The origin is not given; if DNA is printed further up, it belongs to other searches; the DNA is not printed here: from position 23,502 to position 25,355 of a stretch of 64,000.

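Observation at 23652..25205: Intact A-family CoxI homolog with both helix-VII CuB histidines replaced by Gln, and with the proton-channel residues gone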

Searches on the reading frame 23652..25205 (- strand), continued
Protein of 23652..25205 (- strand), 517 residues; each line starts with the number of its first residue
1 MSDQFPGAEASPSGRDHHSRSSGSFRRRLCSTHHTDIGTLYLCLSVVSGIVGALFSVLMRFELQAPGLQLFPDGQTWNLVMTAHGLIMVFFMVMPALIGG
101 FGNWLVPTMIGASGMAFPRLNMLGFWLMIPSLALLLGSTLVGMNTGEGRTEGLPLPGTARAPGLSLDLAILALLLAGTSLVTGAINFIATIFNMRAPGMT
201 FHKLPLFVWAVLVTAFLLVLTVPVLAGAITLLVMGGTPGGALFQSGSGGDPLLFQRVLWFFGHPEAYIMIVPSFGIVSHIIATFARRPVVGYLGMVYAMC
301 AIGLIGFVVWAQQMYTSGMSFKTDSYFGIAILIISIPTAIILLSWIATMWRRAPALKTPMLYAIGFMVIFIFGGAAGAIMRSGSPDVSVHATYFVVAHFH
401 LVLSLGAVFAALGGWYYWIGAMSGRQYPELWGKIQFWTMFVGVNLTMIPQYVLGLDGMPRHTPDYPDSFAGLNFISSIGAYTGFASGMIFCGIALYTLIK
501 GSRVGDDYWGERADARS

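Call 22: find_encoding_contigs(protein=P0123, flank=10000, max_places=4)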
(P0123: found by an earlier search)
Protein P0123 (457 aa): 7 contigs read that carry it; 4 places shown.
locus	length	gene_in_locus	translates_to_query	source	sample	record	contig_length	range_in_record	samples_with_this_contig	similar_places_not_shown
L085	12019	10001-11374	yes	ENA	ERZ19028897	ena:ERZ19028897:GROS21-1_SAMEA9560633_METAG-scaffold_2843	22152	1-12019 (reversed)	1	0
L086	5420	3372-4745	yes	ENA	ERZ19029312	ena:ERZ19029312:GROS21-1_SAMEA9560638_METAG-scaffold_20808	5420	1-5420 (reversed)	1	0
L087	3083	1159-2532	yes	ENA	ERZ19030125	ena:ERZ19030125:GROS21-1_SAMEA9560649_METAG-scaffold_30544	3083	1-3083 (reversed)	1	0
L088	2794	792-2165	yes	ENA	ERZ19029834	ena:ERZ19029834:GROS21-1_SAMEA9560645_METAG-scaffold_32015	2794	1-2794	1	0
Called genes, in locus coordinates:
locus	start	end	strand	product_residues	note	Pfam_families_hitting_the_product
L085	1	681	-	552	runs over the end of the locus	PF08269:dCache_2, PF17200:sCache_2, PF17201:Cache_3-Cache_2 (weak), PF00672:HAMP (weak), PF00015:MCPsignal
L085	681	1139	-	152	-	PF01814:Hemerythrin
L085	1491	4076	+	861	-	PF11791:Aconitase_B_N, PF06434:Aconitase_2_N, PF00330:Aconitase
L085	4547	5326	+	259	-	PF00510:COX3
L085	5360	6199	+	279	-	PF02630:SCO1-SenC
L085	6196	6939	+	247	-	PF13473:Cupredoxin_1 (weak), PF00116:COX2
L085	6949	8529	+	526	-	PF00115:COX1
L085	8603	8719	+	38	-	-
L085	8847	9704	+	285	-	PF01040:UbiA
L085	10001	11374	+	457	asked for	PF00115:COX1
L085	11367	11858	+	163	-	PF00116:COX2 (weak)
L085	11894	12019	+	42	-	?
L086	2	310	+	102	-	?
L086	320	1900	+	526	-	PF00115:COX1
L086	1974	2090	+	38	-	-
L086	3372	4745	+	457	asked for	PF00115:COX1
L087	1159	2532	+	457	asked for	PF00115:COX1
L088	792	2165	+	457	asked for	PF00115:COX1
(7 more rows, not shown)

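Call 37: search_protein_representatives(protein=window:23652-25205:-)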
Query: 517 residues. Proteins with E-value up to 0.001 (for the whole library): 18894; up to 1e-10: 9765; up to 1e-30: 1785. The best 150 are listed.
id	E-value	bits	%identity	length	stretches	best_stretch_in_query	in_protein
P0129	2.3e-165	567.7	54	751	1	24-497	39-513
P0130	2.3e-164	564.4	55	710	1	27-497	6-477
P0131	1.2e-163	562.1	54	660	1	26-502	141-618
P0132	5.6e-162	556.5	54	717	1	27-500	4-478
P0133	2.1e-154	531.6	53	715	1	22-499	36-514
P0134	4.7e-154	530.4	53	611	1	27-491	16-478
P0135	2.7e-153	527.9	52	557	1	16-515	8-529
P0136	1.3e-151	522.3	50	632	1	29-498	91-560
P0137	1.2e-149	515.8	52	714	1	27-491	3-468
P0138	2.4e-149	514.9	55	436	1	13-442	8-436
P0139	7.7e-149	513.2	50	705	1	27-503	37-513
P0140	1.1e-148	512.7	50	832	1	26-509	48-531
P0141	1.5e-148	512.2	52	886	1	24-492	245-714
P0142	3.1e-148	511.2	50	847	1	26-503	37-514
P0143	1.4e-147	509.1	50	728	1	18-505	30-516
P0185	9.9e-106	370.9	50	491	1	25-493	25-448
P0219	5.7e-89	315.6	38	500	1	30-488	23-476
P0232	4.0e-85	302.9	38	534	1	22-513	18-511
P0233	1.1e-84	301.5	42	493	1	24-513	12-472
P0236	1.5e-84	301.1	38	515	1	29-509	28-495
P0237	1.5e-84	301.0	50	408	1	28-418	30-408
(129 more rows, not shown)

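Call 40: find_encoding_contigs(protein=P0232, flank=6000, max_places=3)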
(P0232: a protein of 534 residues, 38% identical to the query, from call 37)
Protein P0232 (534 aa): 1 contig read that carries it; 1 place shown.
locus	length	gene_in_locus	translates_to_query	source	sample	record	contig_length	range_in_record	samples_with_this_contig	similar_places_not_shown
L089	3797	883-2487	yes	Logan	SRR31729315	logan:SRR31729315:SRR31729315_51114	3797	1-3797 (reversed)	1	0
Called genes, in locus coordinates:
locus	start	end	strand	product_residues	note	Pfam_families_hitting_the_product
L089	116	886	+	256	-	PF00116:COX2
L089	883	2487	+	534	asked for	PF00115:COX1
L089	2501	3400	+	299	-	PF00510:COX3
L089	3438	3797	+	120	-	?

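Call 41: find_encoding_contigs(protein=P0233, flank=6000, max_places=3)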
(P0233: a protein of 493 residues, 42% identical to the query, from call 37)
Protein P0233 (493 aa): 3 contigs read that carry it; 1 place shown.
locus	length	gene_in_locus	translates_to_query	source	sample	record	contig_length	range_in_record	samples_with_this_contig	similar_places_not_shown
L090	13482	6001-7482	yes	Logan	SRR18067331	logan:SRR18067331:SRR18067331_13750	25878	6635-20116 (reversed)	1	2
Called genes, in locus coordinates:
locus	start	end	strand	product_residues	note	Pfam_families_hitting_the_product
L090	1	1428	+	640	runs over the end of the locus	PF13292:DXP_synthase_N, PF00456:Transketolase_N (faint), PF00676:E1_dh (weak), PF02779:Transket_pyr, PF02780:Transketolase_C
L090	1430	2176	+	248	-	PF01479:S4, PF01728:FtsJ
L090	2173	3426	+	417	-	PF05958:tRNA_U5-meth_tr, PF13847:Methyltransf_31 (weak)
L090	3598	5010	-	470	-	PF01523:PmbA_TldD_1st, PF19290:PmbA_TldD_2nd, PF19289:PmbA_TldD_3rd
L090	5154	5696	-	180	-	PF06776:IalB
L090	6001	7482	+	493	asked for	PF00115:COX1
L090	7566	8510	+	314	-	PF01040:UbiA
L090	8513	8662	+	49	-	-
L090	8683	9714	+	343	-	PF02401:LYTB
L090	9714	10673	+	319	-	PF01636:APH, PF01633:Choline_kinase (faint)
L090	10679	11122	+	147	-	PF00075:RNase_H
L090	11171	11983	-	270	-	PF11412:DsbD_N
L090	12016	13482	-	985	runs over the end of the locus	PF08447:PAS_3, PF00990:GGDEF, PF00563:EAL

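Call 42: list_cluster_members(proteins=[P0233, P0185, P0237, P0236, P0219, P0232])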
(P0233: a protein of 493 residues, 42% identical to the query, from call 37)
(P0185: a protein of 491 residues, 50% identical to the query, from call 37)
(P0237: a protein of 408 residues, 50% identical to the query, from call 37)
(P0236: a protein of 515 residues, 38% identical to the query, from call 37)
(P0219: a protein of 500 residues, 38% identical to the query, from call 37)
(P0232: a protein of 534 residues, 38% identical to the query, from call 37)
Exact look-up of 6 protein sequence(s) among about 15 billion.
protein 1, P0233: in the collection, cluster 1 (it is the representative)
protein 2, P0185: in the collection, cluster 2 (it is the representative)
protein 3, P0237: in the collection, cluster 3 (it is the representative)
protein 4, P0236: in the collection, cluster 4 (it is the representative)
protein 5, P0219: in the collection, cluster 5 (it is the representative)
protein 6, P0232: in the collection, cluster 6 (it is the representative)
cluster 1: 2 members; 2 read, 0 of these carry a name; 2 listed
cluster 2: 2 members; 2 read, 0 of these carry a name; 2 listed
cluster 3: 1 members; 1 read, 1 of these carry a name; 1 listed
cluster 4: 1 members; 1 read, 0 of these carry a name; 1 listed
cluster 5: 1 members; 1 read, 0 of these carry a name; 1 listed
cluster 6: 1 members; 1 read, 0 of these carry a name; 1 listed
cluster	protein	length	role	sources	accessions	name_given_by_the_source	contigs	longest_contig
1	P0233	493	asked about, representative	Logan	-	-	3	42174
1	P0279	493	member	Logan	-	-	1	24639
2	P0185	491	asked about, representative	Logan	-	-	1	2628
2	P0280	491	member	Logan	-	-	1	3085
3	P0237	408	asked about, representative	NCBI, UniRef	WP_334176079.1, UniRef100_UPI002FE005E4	cbb3-type cytochrome c oxidase subunit I, partial [Pseudoxanthobacter sp.] | cbb3-type cytochrome c oxidase subunit I n=1 Tax=Pseudoxanthobacter sp. TaxID=1925742 ...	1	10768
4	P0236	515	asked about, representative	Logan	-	-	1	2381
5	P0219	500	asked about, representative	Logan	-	-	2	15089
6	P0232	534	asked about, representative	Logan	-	-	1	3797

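Call 54: search_protein_families(library=pfam, proteins=[L008:9007-9906:+, L008:9923-11542:+, L008:11455-12462:+, L008:12596-13177:+, L008:13200-14027:+, L008:14115-14480:+, L008:14477-15196:+], max_evalue=0.0001)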
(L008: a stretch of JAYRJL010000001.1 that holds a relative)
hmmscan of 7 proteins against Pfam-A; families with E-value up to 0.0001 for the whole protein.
L008:9007-9906:+ (299 aa): 2 families
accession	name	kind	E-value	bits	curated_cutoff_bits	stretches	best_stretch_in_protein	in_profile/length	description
PF00116.26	COX2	-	1.6e-48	164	22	1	149-267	1-119/120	Cytochrome C oxidase subunit II, periplasmic domain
PF02790.20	COX2_TM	-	1.7e-26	92.6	22.8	1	51-137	1-88/88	Cytochrome C oxidase subunit II, transmembrane domain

L008:9923-11542:+ (539 aa): 1 family
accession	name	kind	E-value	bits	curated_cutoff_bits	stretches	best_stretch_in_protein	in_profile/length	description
PF00115.25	COX1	-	1.3e-161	538.8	34.8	1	38-485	1-436/436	Cytochrome C and Quinol oxidase polypeptide I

L008:11455-12462:+ (335 aa): 1 family
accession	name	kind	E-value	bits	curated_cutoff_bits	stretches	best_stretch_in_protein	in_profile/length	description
PF01040.23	UbiA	-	2.7e-65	220.6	34.2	1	70-315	1-244/250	UbiA prenyltransferase family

L008:12596-13177:+ (193 aa): 1 family
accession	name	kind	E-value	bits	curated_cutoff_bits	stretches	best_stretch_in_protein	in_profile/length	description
PF04442.19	CtaG_Cox11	-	1.9e-56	190.7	25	1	26-171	1-148/148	Cytochrome c oxidase assembly protein CtaG/Cox11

L008:13200-14027:+ (275 aa): 1 family
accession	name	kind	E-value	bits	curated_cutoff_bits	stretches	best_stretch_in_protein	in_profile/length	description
PF00510.24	COX3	-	6.5e-102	341.3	23.8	1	13-267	1-257/258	Cytochrome c oxidase subunit III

L008:14115-14480:+ (121 aa): 1 family
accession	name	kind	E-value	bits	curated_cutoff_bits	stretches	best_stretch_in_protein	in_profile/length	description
PF06170.17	DUF983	-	6.8e-32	110.1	22.6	1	29-111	3-85/85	Protein of unknown function (DUF983)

L008:14477-15196:+ (239 aa): 1 family
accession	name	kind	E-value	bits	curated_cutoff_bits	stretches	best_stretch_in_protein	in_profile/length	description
PF02104.20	SURF1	-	2.1e-54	185.4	23.4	1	19-219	4-205/205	SURF1 family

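Call 61: find_homologous_proteins(query=P0233, max_evalue=1e-30)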
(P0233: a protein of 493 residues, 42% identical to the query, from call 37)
Query P0233 (493 aa): 7908 proteins with E <= 1e-30 among 8000 candidates; the best 120 are listed.
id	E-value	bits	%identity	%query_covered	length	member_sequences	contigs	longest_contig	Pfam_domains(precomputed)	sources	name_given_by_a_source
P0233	0.0e+0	1067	100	100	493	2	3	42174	PF00115.26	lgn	-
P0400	5.2e-175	601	56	99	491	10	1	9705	PF00115.26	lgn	-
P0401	3.3e-174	599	56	98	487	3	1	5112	PF00115.26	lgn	-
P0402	1.2e-170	587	56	99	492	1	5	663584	PF00115.26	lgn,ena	-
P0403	2.6e-170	586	56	99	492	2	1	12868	PF00115.26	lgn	-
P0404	3.4e-170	586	56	99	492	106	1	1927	PF00115.26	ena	-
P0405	1.6e-169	583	55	99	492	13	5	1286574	PF00115.26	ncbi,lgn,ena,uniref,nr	ncbi:cbb3-type cytochrome c oxidase subunit I [uncultured Bartonella sp.]|uniref:cbb3-type cytochrom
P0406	1.7e-169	583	56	99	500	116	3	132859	PF00115.26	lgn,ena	-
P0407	3.9e-168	579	56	98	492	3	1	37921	PF00115.26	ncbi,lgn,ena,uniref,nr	ncbi:cbb3-type cytochrome c oxidase subunit I [uncultured Bartonella sp.]|uniref:cbb3-type cytochrom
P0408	1.6e-167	577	56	99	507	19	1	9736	PF00115.26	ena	-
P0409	2.7e-166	573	56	99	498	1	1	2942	PF00115.26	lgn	-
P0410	1.6e-162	560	53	99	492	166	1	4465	PF00115.26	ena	-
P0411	7.7e-136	472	48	99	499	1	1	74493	PF00115.26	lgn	-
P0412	8.6e-134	466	46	96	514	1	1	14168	PF00115.26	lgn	-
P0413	1.9e-132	461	47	98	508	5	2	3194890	PF00115.26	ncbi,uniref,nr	ncbi:cbb3-type cytochrome c oxidase subunit I [Bartonella sp. HY329]|uniref:cbb3-type cytochrome c o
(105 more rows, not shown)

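Call 64: find_encoding_contigs(protein=P0405, flank=6000, max_places=2)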
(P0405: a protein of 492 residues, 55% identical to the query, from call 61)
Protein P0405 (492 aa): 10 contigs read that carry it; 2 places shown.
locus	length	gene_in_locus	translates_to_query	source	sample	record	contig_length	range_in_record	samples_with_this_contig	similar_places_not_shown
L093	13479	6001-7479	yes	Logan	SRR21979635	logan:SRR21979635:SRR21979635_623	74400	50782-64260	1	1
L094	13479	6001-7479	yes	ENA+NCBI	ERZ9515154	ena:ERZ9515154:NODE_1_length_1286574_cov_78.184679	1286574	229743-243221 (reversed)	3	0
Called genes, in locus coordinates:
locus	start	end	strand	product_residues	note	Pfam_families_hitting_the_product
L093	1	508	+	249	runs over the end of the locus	PF01479:S4, PF01728:FtsJ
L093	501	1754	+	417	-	PF05958:tRNA_U5-meth_tr, PF13847:Methyltransf_31 (weak)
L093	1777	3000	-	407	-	PF04143:Sulf_transp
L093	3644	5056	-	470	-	PF01523:PmbA_TldD_1st, PF19290:PmbA_TldD_2nd, PF19289:PmbA_TldD_3rd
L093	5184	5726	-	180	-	PF06776:IalB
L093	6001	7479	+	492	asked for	PF00115:COX1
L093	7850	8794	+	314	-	PF06570:DUF1129 (faint), PF01040:UbiA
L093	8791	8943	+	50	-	-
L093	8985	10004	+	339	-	PF02401:LYTB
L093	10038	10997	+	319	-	PF01636:APH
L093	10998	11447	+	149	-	PF00075:RNase_H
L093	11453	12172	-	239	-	PF11412:DsbD_N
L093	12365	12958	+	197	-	PF02622:DUF179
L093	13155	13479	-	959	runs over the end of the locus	PF08447:PAS_3, PF00990:GGDEF, PF00563:EAL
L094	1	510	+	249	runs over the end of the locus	PF01479:S4, PF01728:FtsJ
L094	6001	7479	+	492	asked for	PF00115:COX1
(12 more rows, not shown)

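Call 65: find_encoding_contigs(protein=P0413, flank=6000, max_places=2)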
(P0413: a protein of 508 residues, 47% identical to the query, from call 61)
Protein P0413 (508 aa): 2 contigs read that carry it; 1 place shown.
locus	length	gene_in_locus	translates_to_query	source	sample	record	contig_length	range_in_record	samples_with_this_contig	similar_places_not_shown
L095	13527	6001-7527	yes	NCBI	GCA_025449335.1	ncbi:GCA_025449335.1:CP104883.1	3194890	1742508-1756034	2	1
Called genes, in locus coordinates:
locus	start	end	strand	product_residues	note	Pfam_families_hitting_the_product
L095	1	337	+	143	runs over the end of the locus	PF19660:DUF6163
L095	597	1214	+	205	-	PF00163:Ribosomal_S4, PF01479:S4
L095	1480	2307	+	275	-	PF01171:ATP_bind_3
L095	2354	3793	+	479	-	PF00324:AA_permease, PF13520:AA_permease_2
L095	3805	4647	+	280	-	PF17930:LpxI_N, PF06230:LpxI_C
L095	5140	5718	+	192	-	PF02698:DUF218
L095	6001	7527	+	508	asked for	PF00115:COX1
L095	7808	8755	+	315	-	PF01040:UbiA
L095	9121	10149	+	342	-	PF02401:LYTB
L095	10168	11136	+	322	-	PF27663:Spore_coat_YutH (faint), PF01636:APH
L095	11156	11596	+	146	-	PF00075:RNase_H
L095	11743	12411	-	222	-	PF01323:DSBA, PF13462:Thioredoxin_4 (faint)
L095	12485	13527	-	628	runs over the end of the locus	PF00496:SBP_bac_5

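Call 68: find_encoding_contigs(protein=P0219, flank=5000, max_places=2)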
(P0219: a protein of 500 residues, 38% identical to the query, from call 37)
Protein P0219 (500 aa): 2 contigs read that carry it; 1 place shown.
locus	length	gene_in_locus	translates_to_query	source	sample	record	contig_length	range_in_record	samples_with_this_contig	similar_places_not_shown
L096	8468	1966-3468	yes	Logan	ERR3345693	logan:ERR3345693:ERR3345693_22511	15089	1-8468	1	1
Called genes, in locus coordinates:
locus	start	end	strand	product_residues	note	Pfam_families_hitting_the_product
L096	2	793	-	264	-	?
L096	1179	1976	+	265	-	PF02790:COX2_TM, PF00116:COX2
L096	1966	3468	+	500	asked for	PF00115:COX1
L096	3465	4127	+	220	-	PF00510:COX3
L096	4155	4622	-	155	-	-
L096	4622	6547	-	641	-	PF04107:GCS2, PF00571:CBS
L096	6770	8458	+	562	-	PF00501:AMP-binding, PF13193:AMP-binding_C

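Call 69: find_encoding_contigs(protein=P0236, flank=5000, max_places=2)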
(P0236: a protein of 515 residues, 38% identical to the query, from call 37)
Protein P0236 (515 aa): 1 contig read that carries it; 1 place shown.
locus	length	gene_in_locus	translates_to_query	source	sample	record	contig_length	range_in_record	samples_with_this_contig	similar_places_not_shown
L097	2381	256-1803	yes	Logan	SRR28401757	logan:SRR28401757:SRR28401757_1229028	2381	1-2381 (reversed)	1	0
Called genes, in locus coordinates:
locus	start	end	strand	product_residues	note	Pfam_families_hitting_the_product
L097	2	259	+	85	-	?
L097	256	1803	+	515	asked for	PF00115:COX1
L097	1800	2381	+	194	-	?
